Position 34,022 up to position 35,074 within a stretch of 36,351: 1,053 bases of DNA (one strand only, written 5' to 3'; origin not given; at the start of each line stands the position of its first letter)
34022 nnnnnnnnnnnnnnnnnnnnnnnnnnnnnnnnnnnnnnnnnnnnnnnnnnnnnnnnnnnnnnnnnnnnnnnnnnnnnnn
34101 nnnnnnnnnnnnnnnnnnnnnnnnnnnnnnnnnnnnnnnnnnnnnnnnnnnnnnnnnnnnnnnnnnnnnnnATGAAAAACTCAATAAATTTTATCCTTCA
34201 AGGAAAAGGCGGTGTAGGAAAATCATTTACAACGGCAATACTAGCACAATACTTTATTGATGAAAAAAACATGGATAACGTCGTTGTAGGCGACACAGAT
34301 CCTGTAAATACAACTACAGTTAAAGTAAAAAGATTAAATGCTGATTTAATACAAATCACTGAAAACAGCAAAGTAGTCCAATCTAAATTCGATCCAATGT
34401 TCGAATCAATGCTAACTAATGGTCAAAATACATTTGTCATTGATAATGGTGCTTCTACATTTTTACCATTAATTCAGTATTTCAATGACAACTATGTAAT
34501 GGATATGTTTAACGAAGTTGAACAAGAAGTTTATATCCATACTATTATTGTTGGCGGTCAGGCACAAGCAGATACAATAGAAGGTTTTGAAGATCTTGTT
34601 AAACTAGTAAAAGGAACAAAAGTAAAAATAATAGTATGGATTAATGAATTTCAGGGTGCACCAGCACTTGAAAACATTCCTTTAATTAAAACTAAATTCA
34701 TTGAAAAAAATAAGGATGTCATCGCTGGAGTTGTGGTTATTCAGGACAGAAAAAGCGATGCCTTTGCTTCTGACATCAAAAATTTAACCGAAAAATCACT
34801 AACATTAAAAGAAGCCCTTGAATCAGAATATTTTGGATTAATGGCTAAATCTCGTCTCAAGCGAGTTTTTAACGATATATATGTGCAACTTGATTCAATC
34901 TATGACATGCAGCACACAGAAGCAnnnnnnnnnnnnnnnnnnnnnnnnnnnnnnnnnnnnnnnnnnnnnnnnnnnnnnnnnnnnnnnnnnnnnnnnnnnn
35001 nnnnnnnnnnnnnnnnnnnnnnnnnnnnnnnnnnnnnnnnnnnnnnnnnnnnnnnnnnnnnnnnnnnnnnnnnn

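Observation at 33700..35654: A/T-rich compositional island containing the stb-like genes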

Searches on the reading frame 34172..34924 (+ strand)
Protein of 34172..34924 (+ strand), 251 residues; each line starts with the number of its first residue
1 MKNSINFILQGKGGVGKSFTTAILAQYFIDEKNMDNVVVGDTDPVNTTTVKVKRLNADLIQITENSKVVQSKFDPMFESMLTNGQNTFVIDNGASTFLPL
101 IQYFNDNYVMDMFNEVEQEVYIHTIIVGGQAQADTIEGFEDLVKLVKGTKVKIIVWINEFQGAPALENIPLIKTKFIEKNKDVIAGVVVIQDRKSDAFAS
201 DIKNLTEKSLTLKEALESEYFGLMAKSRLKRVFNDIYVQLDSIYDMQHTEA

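Call 8: search_protein_families(library=pfam, proteins=[window:34172-34924:+], max_evalue=0.1)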
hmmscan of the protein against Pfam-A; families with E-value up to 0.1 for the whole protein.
window:34172-34924:+ (251 aa): 6 families
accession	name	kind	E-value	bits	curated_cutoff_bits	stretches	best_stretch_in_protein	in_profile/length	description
PF01656.29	CbiA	-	1.5e-07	31.9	25.4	1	8-184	3-106/125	CobQ/CobB/MinD/ParA nucleotide binding domain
PF10609.15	ParA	-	0.0013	18.6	27.1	1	6-43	6-41/246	NUBPL iron-transfer P-loop NTPase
PF13614.12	AAA_31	-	0.011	16.1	27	1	8-57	6-57/177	AAA domain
PF02374.21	ArsA_ATPase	-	0.014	15.1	24.3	1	8-65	5-61/305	Anion-transporting ATPase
PF00142.24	Fer4_NifH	-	0.04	13.8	25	0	8-62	4-58/271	4Fe-4S iron sulfur cluster binding proteins, NifH/frxC family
PF20720.3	nSTAND3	-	0.045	13.9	27.2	0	8-39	21-51/155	Novel STAND NTPase 3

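Call 9: search_protein_families(library=ncbifam, proteins=[window:34172-34924:+], max_evalue=0.1)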
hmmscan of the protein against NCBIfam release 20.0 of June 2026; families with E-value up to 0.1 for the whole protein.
window:34172-34924:+ (251 aa): 8 families
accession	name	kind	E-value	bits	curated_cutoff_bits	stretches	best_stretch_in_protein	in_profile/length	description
NF010461.0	PRK13886.1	subfamily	8.5e-53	179.2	360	1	5-243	4-238/241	conjugal transfer protein TraL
NF041546.1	ParA_partition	equivalog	0.0012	18.4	180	1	8-58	4-52/203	ParA family partition ATPase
NF009702.0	PRK13231.1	equivalog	0.003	16.8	427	1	9-67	7-64/264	nitrogenase reductase-like protein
NF033200.1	F430_CfbC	exception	0.009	15.4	402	1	9-57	5-54/260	Ni-sirohydrochlorin a,c-diamide reductive cyclase ATP-dependent reductase subunit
NF041136.1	MrpORP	equivalog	0.01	15.1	450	1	7-32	9-34/365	iron-sulfur cluster carrier protein MrpORP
NF009701.0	PRK13230.1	subfamily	0.013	14.5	350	1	7-53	4-48/291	nitrogenase reductase-like protein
NF005304.0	PRK06835.1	equivalog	0.02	14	215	1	3-34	182-213/330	ATP-binding protein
TIGR02016.1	BchX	equivalog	0.04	13.2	331.2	1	9-31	5-27/296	chlorophyllide a reductase iron protein subunit X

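Call 26: search_dna_similar(query=window:34172-34924:+, collection=plasmids, mode=protein, rows=spread, max_rows=60, max_evalue=1e-8)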
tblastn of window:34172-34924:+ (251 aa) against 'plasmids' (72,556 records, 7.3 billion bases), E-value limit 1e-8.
Records with a match: 1287; places in all: 1302; records where one place covers at least 80% of the query: 1279.
Best place of each record, by identity: >=99% 4; 95-99% 6; 80-90% 450; 60-80% 61; <60% 766.
By first word of the organism name: Escherichia 523; Pseudomonas 108; uncultured 81; Campylobacter 75; Salmonella 62; Neisseria 52; Klebsiella 47; Xylella 42; Shigella 32; Xanthomonas 23; and 81 more.
By predicted mobility (MOB-suite, as given by PLSDB): conjugative 1034; non-mobilizable 151; mobilizable 102.
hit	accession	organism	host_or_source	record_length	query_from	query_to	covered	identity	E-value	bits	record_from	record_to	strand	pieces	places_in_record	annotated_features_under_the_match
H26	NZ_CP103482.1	Escherichia coli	Homo sapiens,blood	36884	1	251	100%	100.0%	2e-163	508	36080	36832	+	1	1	conjugal transfer protein TraL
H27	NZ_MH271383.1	Escherichia coli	Canis lupus familiaris,urine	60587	1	250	100%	88.8%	1e-145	457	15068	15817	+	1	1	conjugal transfer protein TraL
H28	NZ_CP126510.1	Escherichia coli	pig manure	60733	1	250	100%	88.8%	1e-145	457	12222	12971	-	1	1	conjugal transfer protein TraL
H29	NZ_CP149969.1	Escherichia coli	Homo sapiens,urine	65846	1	250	100%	88.8%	1e-145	457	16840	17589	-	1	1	conjugal transfer protein TraL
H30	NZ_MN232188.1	Escherichia coli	-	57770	1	250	100%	88.8%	6e-145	454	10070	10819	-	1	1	conjugal transfer protein TraL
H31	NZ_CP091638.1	Salmonella enterica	Homo sapiens,feces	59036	1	250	100%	88.8%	6e-145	454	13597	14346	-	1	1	conjugal transfer protein TraL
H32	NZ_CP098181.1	Escherichia coli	Canis lupus familiaris,Rectal swab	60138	1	250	100%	88.8%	6e-145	454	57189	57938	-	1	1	conjugal transfer protein TraL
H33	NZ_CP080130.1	Escherichia coli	chicken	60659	1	250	100%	88.8%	6e-145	454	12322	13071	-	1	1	conjugal transfer protein TraL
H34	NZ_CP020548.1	Escherichia coli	Homo sapiens,bile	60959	1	250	100%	88.8%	6e-145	454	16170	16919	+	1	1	conjugal transfer protein TraL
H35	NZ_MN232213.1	Escherichia coli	-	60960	1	250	100%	88.8%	6e-145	454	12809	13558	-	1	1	conjugal transfer protein TraL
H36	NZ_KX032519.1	Escherichia coli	blood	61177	1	250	100%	88.8%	6e-145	454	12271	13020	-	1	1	conjugal transfer protein TraL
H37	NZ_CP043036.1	Escherichia coli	Homo sapiens,blood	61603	1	250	100%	88.8%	6e-145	454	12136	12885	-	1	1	conjugal transfer protein TraL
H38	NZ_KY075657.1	Escherichia coli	-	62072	1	250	100%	88.8%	6e-145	454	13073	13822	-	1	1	conjugal transfer protein TraL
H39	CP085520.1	Escherichia coli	culture,feces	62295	1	250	100%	88.8%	6e-145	454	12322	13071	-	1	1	conjugal transfer protein TraL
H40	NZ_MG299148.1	Shigella sonnei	Homo sapiens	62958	1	250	100%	88.8%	6e-145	454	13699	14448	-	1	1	conjugal transfer protein TraL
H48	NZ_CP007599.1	Salmonella enterica subsp. enterica serovar Enteritidis ...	Homo sapiens,human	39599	1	251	100%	76.1%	9e-123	391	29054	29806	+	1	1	conjugal transfer protein TraL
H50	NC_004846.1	Haemophilus influenzae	-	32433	3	251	99%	52.0%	1e-73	249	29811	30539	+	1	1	TraL(RP4)-like protein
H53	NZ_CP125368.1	Pseudomonas aeruginosa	Homo sapiens,sputum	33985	1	244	97%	43.5%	3e-67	231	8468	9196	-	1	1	conjugal transfer protein, TraL family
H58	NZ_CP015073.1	Escherichia coli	Homo sapiens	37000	1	243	97%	38.7%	4e-45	168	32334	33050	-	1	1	transfer origin protein, TraL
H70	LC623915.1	uncultured bacterium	-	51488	5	242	95%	32.8%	4e-33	133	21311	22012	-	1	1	conjugal transfer protein TraL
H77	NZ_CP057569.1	Escherichia fergusonii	culture,Pooled sheep faecal samples ...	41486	1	241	96%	31.0%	2e-33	134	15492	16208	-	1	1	conjugal transfer protein TraL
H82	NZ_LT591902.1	Neisseria gonorrhoeae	-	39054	5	242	95%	31.0%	8e-29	121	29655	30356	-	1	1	conjugal transfer protein TraL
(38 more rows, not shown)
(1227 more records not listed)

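Call 31: get_annotated_region(hit=H48, flank=20000)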
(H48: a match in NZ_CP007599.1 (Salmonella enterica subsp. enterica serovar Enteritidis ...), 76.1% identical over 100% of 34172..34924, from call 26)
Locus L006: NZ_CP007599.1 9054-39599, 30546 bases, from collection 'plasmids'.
description: Salmonella enterica subsp. enterica serovar Enteritidis str. 77-1427 plasmid pCFSAN000111_01, complete sequence
organism: Salmonella enterica subsp. enterica serovar Enteritidis str. 77-1427 (NCBI taxid 926034)
taxonomy: Bacteria; Pseudomonadota; Gammaproteobacteria; Enterobacterales; Enterobacteriaceae; Salmonella; Salmonella enterica; Salmonella enterica subsp. enterica serovar Enteritidis str. 77-1427
host: -; source: Homo sapiens,human; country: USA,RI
typing (MOB-suite, as given by PLSDB): conjugative; replicon IncX4; relaxase MOBP; mating-pair formation MPF_T
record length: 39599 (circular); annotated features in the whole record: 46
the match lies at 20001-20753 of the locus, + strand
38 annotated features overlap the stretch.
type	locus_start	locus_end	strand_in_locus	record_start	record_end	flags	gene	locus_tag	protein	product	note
CDS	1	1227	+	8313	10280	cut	-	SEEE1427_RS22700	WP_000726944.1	type IV secretory system conjugative DNA transfer family protein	-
CDS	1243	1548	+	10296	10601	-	-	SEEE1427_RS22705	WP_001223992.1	TrbM/KikA/MpfK family conjugal transfer protein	-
CDS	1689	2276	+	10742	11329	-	-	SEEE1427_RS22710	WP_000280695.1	DUF6012 family protein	-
CDS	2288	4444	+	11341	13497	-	-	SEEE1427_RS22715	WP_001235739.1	type IA DNA topoisomerase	GO:0006265 - DNA topological change [Evidence IEA]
CDS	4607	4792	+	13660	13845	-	-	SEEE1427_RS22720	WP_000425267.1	hypothetical protein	-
CDS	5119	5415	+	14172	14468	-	-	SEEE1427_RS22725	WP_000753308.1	hypothetical protein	-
CDS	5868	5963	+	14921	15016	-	dqlB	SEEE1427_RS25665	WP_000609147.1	DinQ-like type I toxin DqlB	-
CDS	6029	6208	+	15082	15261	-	-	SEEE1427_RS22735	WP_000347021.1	hypothetical protein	-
CDS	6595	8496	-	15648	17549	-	-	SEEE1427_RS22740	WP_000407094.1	AAA family ATPase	-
CDS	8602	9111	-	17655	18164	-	-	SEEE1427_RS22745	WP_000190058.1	hypothetical protein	-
CDS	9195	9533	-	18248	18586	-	-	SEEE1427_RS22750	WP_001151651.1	hypothetical protein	-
CDS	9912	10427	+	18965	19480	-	-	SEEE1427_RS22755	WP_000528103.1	hypothetical protein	-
CDS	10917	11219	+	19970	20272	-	-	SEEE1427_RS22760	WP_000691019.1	type II toxin-antitoxin system HigB family toxin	-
CDS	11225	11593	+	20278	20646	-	-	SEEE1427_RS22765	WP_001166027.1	transcriptional regulator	-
CDS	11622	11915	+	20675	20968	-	-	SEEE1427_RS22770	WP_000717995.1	hypothetical protein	-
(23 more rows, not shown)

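Call 32: get_annotated_region(hit=H50, flank=20000)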
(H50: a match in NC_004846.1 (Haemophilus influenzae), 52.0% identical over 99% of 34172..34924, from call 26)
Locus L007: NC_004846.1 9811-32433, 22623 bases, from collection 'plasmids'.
description: Haemophilus influenzae biotype aegyptius plasmid pF3031, complete sequence
organism: Haemophilus influenzae (NCBI taxid 725)
taxonomy: Bacteria; Pseudomonadota; Gammaproteobacteria; Pasteurellales; Pasteurellaceae; Haemophilus; Haemophilus influenzae
host: -; source: -; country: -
typing (MOB-suite, as given by PLSDB): conjugative; replicon rep_cluster_974; relaxase MOBP; mating-pair formation MPF_T
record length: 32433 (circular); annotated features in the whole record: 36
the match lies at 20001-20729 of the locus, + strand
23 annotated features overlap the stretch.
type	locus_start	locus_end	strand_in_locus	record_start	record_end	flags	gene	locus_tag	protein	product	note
CDS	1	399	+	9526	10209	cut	-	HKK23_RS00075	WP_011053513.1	lytic transglycosylase domain-containing protein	-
CDS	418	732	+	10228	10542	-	-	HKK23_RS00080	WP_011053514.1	TrbC/VirB2 family protein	-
CDS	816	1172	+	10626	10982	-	-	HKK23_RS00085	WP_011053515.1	VirB3 family type IV secretion system protein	-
CDS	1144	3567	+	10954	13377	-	-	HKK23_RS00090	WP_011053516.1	VirB4 family type IV secretion system protein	-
CDS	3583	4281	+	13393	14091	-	-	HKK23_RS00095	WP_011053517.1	type IV secretion system protein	-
CDS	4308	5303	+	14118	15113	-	-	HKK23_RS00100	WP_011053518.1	type IV secretion system protein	-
CDS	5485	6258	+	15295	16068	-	-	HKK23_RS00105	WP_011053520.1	type IV secretion system protein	-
CDS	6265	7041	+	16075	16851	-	-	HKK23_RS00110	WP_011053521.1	TrbG/VirB9 family P-type conjugative transfer protein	-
CDS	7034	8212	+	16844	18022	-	virB10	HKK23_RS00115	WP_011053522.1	type IV secretion system protein VirB10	-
CDS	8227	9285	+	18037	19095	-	virB11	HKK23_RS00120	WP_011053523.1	P-type DNA transfer ATPase VirB11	GO:0044097 - secretion by the type IV secretion system [Evidence IEA]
CDS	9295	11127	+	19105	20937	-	-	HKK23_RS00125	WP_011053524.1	type IV secretory system conjugative DNA transfer family protein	-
CDS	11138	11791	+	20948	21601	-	-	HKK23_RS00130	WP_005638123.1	TrbM/KikA/MpfK family conjugal transfer protein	-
CDS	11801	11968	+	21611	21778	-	-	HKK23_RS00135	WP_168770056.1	hypothetical protein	-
CDS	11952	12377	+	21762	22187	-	-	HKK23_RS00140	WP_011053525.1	single-stranded DNA-binding protein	-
CDS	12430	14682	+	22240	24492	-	-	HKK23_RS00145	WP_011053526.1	type IA DNA topoisomerase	GO:0006265 - DNA topological change [Evidence IEA]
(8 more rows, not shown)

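Call 33: get_annotated_region(hit=H53, flank=20000)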
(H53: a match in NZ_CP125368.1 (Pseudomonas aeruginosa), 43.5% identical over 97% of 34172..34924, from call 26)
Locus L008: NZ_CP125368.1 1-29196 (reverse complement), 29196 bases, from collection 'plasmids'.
description: Pseudomonas aeruginosa strain ZY1710 plasmid p1710, complete sequence
organism: Pseudomonas aeruginosa (NCBI taxid 287)
taxonomy: Bacteria; Pseudomonadota; Gammaproteobacteria; Pseudomonadales; Pseudomonadaceae; Pseudomonas; Pseudomonas aeruginosa
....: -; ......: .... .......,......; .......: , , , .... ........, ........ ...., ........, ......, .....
typing (MOB-suite, as given by PLSDB): non-mobilizable
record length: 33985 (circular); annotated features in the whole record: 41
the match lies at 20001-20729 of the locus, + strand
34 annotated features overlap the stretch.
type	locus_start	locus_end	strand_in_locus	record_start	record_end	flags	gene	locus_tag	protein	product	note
CDS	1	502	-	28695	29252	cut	-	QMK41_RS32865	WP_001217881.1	recombinase family protein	GO:0006310 - DNA recombination [Evidence IEA]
CDS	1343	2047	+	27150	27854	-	-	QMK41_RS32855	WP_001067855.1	IS6-like element IS26 family transposase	GO:0006313 - DNA transposition [Evidence IEA]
CDS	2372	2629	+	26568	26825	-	-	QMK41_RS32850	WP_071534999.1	PapB/FocB family fimbrial expression transcriptional regulator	GO:0006355 - regulation of DNA-templated transcription [Evidence IEA]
CDS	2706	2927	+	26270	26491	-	-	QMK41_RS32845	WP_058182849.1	hypothetical protein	-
CDS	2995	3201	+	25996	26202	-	-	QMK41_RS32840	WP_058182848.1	hypothetical protein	-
CDS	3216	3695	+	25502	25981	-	-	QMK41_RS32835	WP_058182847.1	hypothetical protein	-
CDS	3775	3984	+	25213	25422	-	-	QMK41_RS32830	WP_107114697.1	HEAT repeat domain-containing protein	-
CDS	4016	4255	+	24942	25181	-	-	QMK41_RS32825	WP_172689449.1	hypothetical protein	-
CDS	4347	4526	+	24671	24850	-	-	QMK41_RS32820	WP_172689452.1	hypothetical protein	-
CDS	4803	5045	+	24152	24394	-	-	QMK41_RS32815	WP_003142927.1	hypothetical protein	-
CDS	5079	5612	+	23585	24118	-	-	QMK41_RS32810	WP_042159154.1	hypothetical protein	-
CDS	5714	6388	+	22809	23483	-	-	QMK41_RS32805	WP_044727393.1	SOS response-associated peptidase family protein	GO:0006974 - DNA damage response [Evidence IEA]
CDS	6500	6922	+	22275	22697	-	acrF3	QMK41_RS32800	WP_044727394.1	anti-CRISPR protein AcrF3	-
CDS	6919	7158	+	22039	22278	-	acrF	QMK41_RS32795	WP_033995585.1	anti-CRISPR protein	-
CDS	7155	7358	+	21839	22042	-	-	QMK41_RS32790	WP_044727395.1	helix-turn-helix transcriptional regulator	-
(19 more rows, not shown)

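Call 34: get_annotated_region(hit=H58, flank=20000)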
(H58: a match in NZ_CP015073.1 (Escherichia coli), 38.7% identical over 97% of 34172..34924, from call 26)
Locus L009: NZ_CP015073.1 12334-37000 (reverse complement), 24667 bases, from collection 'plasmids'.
description: Escherichia coli strain Ecol_743 plasmid pEC743_4, complete sequence
organism: Escherichia coli (NCBI taxid 562)
taxonomy: Bacteria; Pseudomonadota; Gammaproteobacteria; Enterobacterales; Enterobacteriaceae; Escherichia; Escherichia coli
host: -; source: Homo sapiens; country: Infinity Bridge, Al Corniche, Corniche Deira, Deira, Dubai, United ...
typing (MOB-suite, as given by PLSDB): mobilizable; replicon rep_cluster_435; relaxase MOBP
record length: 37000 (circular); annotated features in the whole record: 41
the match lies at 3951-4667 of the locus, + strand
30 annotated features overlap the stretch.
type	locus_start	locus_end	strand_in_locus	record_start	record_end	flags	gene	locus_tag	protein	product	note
CDS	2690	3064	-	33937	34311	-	-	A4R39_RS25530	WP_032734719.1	conjugal transfer protein TraJ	-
CDS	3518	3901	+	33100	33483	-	-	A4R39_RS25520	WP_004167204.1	TraK family protein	-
CDS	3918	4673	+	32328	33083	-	-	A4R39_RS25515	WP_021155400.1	transfer origin protein, TraL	-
CDS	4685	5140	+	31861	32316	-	-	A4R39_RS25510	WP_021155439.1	hypothetical protein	-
CDS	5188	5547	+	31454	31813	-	-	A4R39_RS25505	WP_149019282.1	hypothetical protein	-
CDS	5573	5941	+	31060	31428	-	-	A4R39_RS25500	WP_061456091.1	hypothetical protein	-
CDS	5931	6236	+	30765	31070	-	-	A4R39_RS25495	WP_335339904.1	hypothetical protein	-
CDS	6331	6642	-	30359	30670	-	-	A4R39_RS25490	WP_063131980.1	hypothetical protein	-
CDS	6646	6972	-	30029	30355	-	-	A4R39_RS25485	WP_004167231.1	type II toxin-antitoxin system RelE/ParE family toxin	GO:0008219 - cell death [Evidence IEA]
CDS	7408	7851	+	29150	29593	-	-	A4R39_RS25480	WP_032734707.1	hypothetical protein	-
CDS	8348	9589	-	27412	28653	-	-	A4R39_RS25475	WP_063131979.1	replication initiator protein A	-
CDS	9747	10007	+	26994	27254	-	-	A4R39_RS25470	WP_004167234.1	helix-turn-helix transcriptional regulator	-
CDS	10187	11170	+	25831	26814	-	trbB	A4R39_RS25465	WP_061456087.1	P-type conjugative transfer ATPase TrbB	-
CDS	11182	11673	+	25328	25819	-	-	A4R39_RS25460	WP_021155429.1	TrbC/VirB2 family protein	-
CDS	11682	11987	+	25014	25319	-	-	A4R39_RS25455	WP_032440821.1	conjugal transfer protein TrbD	-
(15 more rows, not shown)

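Call 35: get_annotated_region(hit=H82, flank=20000)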
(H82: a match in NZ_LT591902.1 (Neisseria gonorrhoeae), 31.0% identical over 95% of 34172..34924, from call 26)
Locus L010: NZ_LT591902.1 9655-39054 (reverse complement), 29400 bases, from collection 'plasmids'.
description: Neisseria gonorrhoeae strain WHO L plasmid 2, complete sequence
organism: Neisseria gonorrhoeae (NCBI taxid 485)
taxonomy: Bacteria; Pseudomonadota; Betaproteobacteria; Neisseriales; Neisseriaceae; Neisseria; Neisseria gonorrhoeae
host: -; source: -; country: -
typing (MOB-suite, as given by PLSDB): conjugative; replicon rep_cluster_1410; relaxase MOBP; mating-pair formation MPF_T
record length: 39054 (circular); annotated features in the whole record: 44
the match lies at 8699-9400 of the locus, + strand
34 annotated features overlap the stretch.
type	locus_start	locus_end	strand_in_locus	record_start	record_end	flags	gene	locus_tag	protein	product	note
CDS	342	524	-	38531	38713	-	-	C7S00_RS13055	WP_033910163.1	hypothetical protein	-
CDS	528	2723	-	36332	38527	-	-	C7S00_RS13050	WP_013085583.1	DNA topoisomerase 3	GO:0006265 - DNA topological change [Evidence IEA]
CDS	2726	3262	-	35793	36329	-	traF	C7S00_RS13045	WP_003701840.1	conjugative transfer signal peptidase TraF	-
CDS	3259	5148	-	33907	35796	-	-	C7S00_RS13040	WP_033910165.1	type IV secretory system conjugative DNA transfer family protein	-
CDS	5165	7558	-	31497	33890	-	traI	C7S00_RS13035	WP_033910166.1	TraI/MobA(P) family conjugative relaxase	-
CDS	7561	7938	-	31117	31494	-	-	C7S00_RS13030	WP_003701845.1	conjugal transfer protein TraJ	-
CDS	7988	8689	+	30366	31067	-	-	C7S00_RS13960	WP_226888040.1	TraK family protein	-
CDS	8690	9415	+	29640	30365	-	-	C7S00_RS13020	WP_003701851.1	conjugal transfer protein TraL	-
CDS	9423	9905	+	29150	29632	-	-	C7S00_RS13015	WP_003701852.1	hypothetical protein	-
CDS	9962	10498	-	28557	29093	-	-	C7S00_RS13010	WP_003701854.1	IncP plasmid survival protein KfrC family protein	-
CDS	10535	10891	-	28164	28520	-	-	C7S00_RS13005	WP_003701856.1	KfrB domain-containing protein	-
CDS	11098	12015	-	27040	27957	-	-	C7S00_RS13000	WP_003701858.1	ParB/RepB/Spo0J family partition protein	GO:0007059 - chromosome segregation [Evidence IEA]; GO:0000910 - cytokinesis [Evidence IEA]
CDS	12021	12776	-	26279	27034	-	-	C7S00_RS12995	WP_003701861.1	ParA family protein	-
CDS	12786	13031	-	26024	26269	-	-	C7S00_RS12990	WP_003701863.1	hypothetical protein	-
CDS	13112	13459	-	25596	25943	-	-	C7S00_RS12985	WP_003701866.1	hypothetical protein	-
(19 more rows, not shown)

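Call 36: get_annotated_region(hit=H70, flank=20000)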
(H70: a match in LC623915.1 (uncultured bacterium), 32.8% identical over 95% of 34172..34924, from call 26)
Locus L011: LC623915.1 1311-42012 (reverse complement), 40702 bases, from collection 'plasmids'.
description: Uncultured bacterium plasmid pYKBG006 DNA, complete sequence
organism: uncultured bacterium (NCBI taxid 77133)
taxonomy: Bacteria; ; ; ; ; ; uncultured bacterium
host: -; source: -; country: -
typing (MOB-suite, as given by PLSDB): conjugative; replicon IncP; relaxase MOBP; mating-pair formation MPF_T
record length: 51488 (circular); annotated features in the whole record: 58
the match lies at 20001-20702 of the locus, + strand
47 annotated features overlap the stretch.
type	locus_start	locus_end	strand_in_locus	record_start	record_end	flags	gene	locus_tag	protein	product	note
CDS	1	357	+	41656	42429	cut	-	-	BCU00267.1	TrbJ protein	-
CDS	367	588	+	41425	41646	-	trbK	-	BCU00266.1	TrbK protein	-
CDS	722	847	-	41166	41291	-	-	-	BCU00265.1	hypothetical protein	-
CDS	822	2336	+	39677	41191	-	-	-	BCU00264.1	TrbL protein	-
CDS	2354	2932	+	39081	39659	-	-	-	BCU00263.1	TrbM protein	-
CDS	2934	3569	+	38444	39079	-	-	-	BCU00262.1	TrbN protein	-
CDS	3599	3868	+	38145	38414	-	-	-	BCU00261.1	TrbO protein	-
CDS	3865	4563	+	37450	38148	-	-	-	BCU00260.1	TrbP protein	-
CDS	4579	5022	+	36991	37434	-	-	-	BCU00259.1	outer membrane protein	-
CDS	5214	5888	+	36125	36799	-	-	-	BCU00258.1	phage DNA methylase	-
CDS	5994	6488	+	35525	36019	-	-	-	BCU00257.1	hypothetical protein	-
CDS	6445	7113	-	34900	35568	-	-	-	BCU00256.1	resolvase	-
CDS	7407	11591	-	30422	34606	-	-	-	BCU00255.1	DNA primase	-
CDS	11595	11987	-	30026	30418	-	-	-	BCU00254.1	DNA-processing protein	-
CDS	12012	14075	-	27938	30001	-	-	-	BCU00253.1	DNA topoisomerase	-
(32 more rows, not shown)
